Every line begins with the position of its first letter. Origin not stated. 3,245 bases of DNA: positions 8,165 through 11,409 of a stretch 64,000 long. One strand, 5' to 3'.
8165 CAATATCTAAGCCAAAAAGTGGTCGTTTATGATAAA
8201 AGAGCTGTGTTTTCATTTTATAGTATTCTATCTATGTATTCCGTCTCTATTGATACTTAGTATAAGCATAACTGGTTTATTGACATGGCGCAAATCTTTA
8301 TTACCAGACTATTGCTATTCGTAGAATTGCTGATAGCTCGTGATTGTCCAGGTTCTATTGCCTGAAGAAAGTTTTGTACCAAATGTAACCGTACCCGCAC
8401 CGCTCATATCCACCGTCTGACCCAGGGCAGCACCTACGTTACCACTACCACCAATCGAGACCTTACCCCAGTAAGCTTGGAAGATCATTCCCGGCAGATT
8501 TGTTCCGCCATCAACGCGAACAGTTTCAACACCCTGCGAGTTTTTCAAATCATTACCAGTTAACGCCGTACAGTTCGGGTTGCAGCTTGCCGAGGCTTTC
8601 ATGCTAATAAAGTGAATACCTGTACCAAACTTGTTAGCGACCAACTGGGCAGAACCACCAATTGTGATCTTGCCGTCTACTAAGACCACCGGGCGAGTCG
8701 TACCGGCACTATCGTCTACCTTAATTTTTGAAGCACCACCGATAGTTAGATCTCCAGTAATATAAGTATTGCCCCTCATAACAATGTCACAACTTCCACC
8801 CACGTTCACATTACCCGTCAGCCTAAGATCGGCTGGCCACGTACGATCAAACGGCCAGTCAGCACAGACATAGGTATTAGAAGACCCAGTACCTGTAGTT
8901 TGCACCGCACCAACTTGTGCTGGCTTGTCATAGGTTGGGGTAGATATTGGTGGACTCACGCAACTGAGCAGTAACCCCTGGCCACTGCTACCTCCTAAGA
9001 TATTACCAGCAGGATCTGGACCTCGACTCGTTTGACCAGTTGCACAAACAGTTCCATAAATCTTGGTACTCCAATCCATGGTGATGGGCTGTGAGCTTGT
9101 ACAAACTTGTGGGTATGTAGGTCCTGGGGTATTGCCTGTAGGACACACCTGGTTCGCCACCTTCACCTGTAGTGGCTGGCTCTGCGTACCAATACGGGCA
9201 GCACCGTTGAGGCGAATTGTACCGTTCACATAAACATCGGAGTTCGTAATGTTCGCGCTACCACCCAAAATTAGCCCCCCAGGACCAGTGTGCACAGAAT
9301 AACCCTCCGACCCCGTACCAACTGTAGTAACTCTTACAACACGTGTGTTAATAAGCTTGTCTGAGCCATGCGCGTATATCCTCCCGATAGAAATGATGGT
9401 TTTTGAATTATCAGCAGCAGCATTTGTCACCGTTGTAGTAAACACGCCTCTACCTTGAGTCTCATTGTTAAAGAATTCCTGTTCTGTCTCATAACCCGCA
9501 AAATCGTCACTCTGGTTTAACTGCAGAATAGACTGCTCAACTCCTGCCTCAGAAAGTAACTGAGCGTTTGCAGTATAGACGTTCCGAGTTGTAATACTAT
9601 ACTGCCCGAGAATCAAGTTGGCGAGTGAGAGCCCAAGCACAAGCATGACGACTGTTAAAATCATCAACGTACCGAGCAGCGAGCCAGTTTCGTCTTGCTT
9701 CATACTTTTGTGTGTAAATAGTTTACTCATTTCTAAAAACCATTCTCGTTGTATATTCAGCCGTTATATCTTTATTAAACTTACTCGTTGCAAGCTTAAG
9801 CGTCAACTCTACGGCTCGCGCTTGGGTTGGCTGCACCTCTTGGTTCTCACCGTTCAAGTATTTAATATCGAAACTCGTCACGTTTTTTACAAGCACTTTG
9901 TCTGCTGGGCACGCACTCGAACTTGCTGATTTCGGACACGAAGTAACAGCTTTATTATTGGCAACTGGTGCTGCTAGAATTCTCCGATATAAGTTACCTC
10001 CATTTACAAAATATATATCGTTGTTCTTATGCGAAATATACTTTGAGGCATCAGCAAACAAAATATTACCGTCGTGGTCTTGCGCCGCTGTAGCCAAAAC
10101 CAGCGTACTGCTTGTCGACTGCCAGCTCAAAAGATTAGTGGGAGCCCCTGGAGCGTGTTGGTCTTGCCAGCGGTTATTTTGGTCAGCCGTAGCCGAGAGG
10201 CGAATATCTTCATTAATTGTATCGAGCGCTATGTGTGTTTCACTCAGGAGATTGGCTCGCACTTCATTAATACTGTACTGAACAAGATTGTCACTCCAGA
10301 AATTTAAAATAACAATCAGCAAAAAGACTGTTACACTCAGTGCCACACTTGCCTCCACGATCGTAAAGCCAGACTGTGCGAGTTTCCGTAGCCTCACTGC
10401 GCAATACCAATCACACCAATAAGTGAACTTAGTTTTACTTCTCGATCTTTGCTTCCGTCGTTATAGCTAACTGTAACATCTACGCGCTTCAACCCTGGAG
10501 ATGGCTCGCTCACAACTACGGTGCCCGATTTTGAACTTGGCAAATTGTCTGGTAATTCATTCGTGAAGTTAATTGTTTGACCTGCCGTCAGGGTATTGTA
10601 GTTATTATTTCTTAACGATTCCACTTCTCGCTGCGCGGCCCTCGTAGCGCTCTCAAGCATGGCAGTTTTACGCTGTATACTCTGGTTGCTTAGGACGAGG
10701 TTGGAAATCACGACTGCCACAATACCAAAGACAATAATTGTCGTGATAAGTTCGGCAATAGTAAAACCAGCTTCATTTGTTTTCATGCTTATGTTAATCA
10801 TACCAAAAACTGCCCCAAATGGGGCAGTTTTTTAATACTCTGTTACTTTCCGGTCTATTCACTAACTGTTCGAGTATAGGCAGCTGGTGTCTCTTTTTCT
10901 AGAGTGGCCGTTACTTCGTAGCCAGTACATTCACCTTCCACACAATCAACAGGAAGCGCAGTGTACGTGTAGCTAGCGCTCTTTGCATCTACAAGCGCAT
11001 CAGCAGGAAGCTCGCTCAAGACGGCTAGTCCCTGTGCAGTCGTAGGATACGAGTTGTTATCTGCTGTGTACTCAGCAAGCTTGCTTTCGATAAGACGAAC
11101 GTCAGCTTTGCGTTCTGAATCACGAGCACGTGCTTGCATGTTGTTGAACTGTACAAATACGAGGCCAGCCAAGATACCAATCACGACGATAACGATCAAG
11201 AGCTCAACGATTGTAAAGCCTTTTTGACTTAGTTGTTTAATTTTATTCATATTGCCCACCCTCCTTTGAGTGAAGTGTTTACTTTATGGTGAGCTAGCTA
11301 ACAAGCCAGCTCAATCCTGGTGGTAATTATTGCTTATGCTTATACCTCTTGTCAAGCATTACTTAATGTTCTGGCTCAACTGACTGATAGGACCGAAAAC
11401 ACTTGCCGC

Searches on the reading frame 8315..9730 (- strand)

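Call 29: search_protein_families(library=pfam, proteins=[window:8315-9730:-], max_evalue=0.01)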
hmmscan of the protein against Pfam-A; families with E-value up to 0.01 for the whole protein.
window:8315-9730:- (471 aa): 1 family
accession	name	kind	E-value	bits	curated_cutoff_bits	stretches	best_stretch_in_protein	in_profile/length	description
PF23981.1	DUF7305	-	0.00072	19.9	27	0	310-454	40-182/185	Domain of unknown function (DUF7305)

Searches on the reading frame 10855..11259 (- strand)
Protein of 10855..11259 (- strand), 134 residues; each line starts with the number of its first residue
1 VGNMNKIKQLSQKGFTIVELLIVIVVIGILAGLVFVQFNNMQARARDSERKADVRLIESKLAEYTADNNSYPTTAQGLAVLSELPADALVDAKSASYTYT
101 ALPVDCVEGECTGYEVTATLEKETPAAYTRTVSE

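Call 53: search_protein_families(library=pfam, proteins=[window:10855-11259:-], max_evalue=0.01)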
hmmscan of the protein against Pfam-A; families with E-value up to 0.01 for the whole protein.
window:10855-11259:- (134 aa): 2 families
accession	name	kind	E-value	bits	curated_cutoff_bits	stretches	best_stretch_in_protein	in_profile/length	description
PF08334.16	T2SSG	-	2.4e-09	37.6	21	1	40-106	4-69/108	Type II secretion system (T2SS), protein G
PF07963.17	N_methyl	-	4.5e-07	29.6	21.2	1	11-35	3-27/27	Prokaryotic N-terminal methylation motif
